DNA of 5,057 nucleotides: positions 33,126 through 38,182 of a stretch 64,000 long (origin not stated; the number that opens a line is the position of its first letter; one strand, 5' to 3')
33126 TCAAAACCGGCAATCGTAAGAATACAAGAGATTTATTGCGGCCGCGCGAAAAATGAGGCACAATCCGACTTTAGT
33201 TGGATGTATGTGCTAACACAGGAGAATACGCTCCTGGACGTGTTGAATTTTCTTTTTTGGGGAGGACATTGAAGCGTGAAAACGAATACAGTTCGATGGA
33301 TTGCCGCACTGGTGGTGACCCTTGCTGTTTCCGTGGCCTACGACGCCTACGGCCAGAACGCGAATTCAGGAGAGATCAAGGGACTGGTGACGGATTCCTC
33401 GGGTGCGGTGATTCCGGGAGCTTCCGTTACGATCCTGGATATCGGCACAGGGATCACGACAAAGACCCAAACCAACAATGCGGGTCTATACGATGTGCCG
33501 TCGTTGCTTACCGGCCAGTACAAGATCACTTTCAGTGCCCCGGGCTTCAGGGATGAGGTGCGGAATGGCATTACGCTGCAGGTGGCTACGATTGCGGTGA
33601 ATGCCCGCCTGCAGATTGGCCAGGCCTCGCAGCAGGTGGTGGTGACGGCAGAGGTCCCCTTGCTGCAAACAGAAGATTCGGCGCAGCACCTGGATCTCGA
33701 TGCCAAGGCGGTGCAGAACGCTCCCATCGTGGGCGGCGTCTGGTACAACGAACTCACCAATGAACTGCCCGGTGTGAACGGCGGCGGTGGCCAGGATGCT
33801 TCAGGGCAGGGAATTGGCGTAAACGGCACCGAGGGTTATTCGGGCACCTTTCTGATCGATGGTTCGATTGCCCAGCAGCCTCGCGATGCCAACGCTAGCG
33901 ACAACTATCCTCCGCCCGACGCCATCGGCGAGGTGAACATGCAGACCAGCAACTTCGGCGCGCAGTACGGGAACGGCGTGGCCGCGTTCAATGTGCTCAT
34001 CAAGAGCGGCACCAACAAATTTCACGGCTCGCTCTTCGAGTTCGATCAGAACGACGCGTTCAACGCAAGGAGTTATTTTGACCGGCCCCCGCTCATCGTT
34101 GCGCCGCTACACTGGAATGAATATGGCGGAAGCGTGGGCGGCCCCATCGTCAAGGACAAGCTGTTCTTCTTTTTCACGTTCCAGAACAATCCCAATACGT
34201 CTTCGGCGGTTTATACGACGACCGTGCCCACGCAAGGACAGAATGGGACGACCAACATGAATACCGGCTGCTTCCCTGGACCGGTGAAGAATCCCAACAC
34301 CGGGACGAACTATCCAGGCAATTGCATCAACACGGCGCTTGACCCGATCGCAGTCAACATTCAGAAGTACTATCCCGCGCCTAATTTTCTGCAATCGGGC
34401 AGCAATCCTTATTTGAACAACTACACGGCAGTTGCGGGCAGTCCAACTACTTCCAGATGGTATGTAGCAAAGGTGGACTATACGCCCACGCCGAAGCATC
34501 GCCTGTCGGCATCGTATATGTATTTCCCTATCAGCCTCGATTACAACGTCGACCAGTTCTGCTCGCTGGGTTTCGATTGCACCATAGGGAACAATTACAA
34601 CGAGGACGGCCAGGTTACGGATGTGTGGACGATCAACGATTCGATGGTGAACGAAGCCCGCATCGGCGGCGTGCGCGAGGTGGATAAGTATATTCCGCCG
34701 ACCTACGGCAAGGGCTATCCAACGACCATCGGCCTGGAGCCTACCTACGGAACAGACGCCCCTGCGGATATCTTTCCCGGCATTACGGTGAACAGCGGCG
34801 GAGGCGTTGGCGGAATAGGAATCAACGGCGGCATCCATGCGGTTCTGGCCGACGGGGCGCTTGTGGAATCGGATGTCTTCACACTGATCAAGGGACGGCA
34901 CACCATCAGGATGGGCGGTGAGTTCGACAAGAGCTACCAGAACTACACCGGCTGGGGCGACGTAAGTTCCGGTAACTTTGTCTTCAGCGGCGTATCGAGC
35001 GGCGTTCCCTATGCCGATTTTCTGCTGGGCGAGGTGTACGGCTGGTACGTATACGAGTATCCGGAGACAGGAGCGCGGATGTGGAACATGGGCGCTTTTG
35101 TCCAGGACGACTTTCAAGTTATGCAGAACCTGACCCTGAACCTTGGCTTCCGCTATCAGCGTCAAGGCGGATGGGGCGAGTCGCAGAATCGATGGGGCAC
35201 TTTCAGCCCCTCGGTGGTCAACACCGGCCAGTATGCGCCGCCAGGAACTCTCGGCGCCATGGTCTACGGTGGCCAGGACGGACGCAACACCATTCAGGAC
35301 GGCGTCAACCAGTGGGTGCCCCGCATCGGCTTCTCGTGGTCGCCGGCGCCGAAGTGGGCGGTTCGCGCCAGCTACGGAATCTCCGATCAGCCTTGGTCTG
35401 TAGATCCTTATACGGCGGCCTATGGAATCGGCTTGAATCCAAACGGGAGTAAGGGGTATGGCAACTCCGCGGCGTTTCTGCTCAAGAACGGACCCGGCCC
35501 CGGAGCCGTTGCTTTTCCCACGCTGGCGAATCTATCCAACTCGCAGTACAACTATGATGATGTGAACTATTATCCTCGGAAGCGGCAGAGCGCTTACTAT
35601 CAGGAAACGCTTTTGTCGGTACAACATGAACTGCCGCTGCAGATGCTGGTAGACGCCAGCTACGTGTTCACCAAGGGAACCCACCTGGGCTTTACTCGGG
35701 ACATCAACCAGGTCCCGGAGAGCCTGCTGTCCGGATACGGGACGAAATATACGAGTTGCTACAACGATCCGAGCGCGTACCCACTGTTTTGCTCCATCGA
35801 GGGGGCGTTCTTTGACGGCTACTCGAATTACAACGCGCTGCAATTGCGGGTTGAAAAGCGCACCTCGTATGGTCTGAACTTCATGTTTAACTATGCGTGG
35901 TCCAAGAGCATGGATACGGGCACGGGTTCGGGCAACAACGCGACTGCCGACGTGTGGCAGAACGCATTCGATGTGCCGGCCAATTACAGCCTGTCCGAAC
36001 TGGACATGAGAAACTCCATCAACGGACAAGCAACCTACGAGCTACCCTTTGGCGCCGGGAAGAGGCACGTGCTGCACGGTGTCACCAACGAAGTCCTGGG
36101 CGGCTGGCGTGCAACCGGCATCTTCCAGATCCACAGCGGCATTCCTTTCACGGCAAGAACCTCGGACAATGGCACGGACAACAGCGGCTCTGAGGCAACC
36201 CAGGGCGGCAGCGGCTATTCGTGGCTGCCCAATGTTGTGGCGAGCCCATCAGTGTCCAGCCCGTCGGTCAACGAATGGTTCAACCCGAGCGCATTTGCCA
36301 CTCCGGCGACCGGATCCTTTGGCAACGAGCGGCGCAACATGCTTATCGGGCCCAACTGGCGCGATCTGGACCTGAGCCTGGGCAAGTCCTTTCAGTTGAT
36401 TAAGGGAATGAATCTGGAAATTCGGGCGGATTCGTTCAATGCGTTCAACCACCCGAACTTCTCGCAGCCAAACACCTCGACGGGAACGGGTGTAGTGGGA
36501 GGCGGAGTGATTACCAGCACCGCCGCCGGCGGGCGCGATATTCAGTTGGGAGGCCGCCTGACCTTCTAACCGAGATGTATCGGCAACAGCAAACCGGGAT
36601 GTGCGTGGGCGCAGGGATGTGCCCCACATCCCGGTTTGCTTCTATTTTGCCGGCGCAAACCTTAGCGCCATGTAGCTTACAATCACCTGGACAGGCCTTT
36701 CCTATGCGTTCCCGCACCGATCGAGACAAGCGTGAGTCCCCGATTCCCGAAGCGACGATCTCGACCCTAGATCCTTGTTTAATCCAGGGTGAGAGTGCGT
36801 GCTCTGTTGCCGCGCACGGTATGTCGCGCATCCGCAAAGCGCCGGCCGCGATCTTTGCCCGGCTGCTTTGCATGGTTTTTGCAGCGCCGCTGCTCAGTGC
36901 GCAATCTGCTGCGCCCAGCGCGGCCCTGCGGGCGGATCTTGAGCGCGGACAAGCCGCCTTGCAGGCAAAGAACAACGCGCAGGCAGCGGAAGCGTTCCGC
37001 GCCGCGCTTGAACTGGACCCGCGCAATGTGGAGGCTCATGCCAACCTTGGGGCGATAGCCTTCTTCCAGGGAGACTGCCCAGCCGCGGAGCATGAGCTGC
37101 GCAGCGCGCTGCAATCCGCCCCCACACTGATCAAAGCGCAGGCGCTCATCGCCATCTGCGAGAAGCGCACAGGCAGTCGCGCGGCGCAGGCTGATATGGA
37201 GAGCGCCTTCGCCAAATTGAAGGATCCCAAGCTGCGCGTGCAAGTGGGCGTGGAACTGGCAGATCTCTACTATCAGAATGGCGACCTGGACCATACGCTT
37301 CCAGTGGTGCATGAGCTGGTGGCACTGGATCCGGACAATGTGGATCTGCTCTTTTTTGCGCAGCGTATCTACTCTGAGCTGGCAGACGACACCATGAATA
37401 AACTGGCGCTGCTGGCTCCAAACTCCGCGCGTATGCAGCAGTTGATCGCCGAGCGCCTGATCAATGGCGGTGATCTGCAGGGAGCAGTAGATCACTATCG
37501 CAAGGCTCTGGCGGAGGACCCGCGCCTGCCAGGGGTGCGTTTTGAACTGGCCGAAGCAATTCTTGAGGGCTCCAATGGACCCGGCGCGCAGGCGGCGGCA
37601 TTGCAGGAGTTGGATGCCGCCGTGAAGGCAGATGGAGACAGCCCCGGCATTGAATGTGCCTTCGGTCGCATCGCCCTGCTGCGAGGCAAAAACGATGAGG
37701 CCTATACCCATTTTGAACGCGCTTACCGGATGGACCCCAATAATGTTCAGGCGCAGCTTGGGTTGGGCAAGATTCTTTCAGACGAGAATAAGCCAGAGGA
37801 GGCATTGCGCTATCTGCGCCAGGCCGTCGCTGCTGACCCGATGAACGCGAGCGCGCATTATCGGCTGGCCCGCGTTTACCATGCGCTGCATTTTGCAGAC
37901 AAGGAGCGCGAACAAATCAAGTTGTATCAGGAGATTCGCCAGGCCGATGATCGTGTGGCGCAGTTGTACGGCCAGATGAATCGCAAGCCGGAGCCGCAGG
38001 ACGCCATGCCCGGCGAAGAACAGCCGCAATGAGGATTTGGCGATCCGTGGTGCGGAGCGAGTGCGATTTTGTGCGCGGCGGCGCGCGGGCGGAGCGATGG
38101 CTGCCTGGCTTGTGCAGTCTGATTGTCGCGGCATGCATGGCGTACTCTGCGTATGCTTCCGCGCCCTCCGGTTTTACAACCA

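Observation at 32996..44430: A 20-bp palindrome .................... recurs three times in divergent promoters of the glycan locus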

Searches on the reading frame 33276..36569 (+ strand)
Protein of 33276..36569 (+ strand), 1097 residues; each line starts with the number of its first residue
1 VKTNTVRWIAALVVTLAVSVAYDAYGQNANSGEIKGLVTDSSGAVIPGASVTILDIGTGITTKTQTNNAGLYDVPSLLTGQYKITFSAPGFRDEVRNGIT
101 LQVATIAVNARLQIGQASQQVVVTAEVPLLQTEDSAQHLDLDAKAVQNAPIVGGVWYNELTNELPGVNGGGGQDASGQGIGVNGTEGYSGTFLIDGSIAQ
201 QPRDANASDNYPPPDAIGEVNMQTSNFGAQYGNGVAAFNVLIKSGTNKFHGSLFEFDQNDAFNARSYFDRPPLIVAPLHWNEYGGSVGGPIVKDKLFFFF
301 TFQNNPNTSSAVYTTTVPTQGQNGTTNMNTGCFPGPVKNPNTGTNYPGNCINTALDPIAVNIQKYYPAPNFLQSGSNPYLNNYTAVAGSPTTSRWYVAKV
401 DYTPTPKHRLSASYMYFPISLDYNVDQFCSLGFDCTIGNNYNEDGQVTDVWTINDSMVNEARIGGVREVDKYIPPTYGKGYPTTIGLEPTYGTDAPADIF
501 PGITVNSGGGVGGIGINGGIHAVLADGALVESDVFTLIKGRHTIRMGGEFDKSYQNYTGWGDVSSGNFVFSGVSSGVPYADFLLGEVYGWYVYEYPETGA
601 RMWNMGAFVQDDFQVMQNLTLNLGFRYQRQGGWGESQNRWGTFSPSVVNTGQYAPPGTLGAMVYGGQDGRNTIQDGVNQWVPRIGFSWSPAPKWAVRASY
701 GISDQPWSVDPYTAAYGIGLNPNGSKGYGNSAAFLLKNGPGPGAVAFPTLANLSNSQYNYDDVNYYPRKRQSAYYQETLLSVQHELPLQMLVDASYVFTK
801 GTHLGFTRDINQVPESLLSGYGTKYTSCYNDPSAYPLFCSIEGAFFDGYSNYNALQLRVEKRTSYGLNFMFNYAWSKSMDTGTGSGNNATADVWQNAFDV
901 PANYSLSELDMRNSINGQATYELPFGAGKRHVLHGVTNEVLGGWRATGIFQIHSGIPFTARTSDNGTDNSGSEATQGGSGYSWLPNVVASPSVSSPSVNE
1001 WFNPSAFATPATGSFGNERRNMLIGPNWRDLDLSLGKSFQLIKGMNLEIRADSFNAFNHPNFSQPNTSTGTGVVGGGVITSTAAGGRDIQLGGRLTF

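Call 6: search_protein_families(library=pfam, proteins=[window:33276-36569:+])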
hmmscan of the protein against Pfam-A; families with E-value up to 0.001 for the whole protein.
window:33276-36569:+ (1097 aa): 5 families
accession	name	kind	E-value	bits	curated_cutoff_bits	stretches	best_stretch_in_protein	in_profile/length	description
PF25183.1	OMP_b-brl_4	-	1.5e-194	649.3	30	1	242-1090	2-838/838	Outer membrane beta barrel domain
PF13620.12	CarboxypepD_reg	-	7.4e-18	65.1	32.3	1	34-109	2-78/82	Carboxypeptidase regulatory-like domain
PF13715.12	CarbopepD_reg_2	-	2.1e-06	28.1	32.2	1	34-122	1-87/88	CarboxypepD_reg-like domain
PF07715.20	Plug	-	0.00013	22.8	23.9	1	159-235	27-103/107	TonB-dependent Receptor Plug Domain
PF17210.9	SdrD_B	-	0.00037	21.1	29.7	0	40-89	18-67/112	SdrD B-like domain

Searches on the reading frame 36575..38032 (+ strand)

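Call 6: search_protein_families(library=pfam, proteins=[window:36575-38032:+])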
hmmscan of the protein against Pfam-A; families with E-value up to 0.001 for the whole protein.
window:36575-38032:+ (485 aa): 17 families
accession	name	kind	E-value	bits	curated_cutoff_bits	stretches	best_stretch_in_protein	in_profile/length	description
PF13414.12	TPR_11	-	1.1e-25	89.5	26.8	3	398-437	1-40/42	TPR repeat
PF13432.12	TPR_16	-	4.2e-24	85.1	32.7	2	122-184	1-63/65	Tetratricopeptide repeat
PF14559.12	TPR_19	-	6.6e-24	84.5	25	4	368-410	2-44/68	Tetratricopeptide repeat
PF13428.12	TPR_14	-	2.5e-22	77.5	23.5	1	392-433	2-43/44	Tetratricopeptide repeat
PF07719.23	TPR_2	-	5.5e-21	73.3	27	1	123-151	6-34/34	Tetratricopeptide repeat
PF00515.34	TPR_1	-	3.4e-19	68.2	27.8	0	124-151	7-34/34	Tetratricopeptide repeat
PF13431.12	TPR_17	-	2e-18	65.5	24.4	0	141-167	2-28/34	Tetratricopeptide repeat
PF13181.12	TPR_8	-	2.2e-14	52.8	25.7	0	392-422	2-32/34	Tetratricopeptide repeat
PF23914.1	TPR_CcmH_CycH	-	1e-13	51.9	42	1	363-434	56-130/158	Cytochrome c-type biogenesis protein H TPR domain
PF24575.1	TPR_Slam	-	1.3e-11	45.3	35.2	1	298-333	60-95/104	Surface lipoprotein assembly modifier, N-terminal TPR repeats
PF13424.12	TPR_12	-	9.9e-09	35.7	30.1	1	364-421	10-75/77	Tetratricopeptide repeat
PF13176.12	TPR_7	-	9.1e-07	28.9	27.9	0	396-421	4-31/36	Tetratricopeptide repeat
PF12895.13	ANAPC3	-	5.1e-06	27.1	27.2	1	372-439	4-70/82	Anaphase-promoting complex, cyclosome, subunit 3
PF14561.12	TPR_20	-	8.3e-05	23.3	25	0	375-416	6-47/90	Tetratricopeptide repeat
PF13429.12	TPR_15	-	0.0001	22.2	26.2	0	355-447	144-243/280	Tetratricopeptide repeat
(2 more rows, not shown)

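Call 28: search_protein_families(library=ncbifam, proteins=[window:36575-38032:+], max_evalue=0.01)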
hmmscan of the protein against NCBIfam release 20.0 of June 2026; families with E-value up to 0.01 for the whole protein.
window:36575-38032:+ (485 aa): 31 families (the best 25 are shown)
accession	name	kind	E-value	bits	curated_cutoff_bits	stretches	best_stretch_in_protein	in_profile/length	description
TIGR02917.1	PEP_TPR_lipo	equivalog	8.9e-29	100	312.2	2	270-454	382-559/899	XrtA/PEP-CTERM system TPR-repeat protein PrsT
NF033758.1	gliding_GltE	equivalog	3.7e-19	69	225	2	139-339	73-276/411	adventurous gliding motility TPR repeat lipoprotein GltE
NF040959.1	MamA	equivalog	9.4e-17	61.1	200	1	337-469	51-183/204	magnetosome protein MamA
TIGR02521.1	type_IV_pilW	equivalog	9.7e-16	58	154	2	119-274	66-221/234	type IV pilus biogenesis/stability protein PilW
NF008757.0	PRK11788.1-5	equivalog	1.6e-12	47.3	363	2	360-466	183-290/388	lipopolysaccharide assembly protein LapB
NF008520.0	PRK11447.1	equivalog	5.4e-12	44.3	858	2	366-437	360-431/1157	cellulose synthase complex outer membrane protein BcsC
TIGR02552.1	LcrH_SycD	equivalog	8.7e-12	44.9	104.8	1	370-464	31-125/136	SycD/LcrH family type III secretion system chaperone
NF033762.1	social_mot_Tgl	equivalog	3.2e-11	43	225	1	338-418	46-127/252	social motility TPR repeat lipoprotein Tgl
NF033920.0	C39_PA2778_fam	equivalog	1.9e-10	40.6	150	2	371-447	170-246/255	PA2778 family cysteine peptidase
NF047371.1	FlcA_CTERM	equivalog_domain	1.9e-10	39.9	300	1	131-385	326-535/646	periplasmic flagellar collar protein FlcA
NF008755.0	PRK11788.1-3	equivalog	8.9e-08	31.9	430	1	360-467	183-291/388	lipopolysaccharide assembly protein LapB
NF008756.0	PRK11788.1-4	equivalog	1.3e-07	31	474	1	364-442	187-266/389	lipopolysaccharide assembly protein LapB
TIGR00540.1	TPR_hemY_coli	hypoth_equivalog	1.4e-07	30.7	142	1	284-417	260-385/385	heme biosynthesis-associated TPR protein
NF002725.1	PRK02603.1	equivalog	1.5e-07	31.6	143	0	125-209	42-129/173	photosystem I assembly protein Ycf3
TIGR00990.1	3a0801s09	subfamily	5e-07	28.7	757.25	2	364-436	338-410/615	mitochondrial import receptor subunit TOM70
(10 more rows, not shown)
